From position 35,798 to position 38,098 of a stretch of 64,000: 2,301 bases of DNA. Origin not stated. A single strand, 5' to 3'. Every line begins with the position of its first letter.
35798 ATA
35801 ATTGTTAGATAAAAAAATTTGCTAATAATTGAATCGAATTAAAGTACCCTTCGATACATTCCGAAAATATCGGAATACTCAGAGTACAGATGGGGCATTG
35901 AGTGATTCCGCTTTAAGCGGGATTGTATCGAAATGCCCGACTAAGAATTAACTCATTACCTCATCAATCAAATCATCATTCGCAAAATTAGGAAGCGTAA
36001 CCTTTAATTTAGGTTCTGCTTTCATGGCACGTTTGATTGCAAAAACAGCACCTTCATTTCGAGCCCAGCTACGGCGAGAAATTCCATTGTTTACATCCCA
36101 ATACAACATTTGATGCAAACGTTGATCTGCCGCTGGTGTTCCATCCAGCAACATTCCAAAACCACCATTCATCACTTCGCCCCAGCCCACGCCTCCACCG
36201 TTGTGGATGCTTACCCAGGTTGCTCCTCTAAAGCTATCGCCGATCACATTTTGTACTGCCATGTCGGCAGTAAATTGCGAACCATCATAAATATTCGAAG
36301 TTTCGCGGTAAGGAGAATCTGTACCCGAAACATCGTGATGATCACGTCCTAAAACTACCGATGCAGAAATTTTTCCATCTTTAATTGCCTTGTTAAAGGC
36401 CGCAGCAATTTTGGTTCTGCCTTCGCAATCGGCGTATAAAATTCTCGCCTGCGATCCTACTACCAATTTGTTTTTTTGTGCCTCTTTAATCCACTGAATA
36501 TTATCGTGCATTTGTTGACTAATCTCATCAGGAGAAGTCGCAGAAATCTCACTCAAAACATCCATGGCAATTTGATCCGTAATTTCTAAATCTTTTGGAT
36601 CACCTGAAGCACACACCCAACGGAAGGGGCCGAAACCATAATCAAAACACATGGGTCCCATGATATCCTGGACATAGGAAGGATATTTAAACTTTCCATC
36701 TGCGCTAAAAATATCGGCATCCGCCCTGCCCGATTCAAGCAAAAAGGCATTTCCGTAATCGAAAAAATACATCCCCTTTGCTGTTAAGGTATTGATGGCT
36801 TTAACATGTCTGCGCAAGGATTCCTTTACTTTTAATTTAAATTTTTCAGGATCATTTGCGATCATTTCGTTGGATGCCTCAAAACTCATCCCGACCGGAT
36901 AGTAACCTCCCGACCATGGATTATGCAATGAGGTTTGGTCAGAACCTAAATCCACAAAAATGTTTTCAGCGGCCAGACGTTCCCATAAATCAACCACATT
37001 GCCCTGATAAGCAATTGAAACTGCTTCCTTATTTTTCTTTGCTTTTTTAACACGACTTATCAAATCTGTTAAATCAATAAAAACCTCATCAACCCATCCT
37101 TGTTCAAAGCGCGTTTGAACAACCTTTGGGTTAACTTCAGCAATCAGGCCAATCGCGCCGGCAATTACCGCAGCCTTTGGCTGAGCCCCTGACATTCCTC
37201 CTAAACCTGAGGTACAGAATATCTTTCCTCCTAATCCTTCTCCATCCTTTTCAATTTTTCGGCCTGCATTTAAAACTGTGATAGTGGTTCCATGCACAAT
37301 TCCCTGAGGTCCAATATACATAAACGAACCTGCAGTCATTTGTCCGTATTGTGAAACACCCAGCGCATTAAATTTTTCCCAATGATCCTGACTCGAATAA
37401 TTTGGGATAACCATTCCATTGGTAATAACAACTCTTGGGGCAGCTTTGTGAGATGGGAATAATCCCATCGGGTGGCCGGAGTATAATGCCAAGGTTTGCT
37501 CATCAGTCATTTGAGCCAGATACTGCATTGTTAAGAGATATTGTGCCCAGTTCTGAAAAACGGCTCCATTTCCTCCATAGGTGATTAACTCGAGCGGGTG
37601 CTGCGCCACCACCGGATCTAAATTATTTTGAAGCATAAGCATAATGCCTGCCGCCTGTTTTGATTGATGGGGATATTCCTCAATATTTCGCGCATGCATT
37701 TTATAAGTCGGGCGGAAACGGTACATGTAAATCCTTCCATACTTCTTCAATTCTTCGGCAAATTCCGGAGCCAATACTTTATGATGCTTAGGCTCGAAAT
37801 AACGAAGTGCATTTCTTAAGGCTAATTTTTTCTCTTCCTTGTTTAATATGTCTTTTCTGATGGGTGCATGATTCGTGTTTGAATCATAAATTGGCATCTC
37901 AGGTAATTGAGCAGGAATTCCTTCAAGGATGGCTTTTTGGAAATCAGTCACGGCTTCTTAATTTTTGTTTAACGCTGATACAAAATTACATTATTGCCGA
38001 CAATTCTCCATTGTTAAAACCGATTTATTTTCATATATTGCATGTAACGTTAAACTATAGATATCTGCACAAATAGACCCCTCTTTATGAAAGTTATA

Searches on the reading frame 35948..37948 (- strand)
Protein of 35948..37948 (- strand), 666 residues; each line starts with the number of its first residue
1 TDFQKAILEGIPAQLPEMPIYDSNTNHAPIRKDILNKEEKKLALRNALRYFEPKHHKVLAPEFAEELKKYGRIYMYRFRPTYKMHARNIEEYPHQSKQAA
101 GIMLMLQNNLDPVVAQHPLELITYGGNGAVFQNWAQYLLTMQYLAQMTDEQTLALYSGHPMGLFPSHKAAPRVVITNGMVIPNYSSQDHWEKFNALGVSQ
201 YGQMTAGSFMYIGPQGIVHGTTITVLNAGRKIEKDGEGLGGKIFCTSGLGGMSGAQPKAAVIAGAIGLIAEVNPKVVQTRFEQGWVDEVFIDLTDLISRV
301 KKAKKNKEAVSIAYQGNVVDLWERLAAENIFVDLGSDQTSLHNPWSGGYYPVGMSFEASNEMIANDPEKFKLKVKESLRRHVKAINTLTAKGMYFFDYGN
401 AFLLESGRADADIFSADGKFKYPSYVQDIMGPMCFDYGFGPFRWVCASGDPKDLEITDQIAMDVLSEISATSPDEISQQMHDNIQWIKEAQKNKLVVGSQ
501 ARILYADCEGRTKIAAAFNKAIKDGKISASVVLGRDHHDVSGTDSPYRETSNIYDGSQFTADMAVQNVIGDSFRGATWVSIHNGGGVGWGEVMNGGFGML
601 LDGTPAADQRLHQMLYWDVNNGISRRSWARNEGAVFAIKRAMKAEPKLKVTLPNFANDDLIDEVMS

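Call 53: search_protein_families(library=ncbifam, proteins=[window:35948-37948:-], max_evalue=1e-10)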
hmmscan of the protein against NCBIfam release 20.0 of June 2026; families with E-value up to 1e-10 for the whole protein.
window:35948-37948:- (666 aa): 3 families
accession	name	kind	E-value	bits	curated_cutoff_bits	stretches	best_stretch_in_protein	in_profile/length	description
TIGR01228.2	hutU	equivalog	2.3e-128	429.2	375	1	99-640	18-538/545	urocanate hydratase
NF058531.1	CH3_S_urocan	exception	5e-103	345.3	880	1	100-635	19-526/535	S-methyl thiourocanate hydratase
NF058530.1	thiouroc_hyd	equivalog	5.3e-90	302.5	930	1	101-634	11-521/535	thiourocanate hydratase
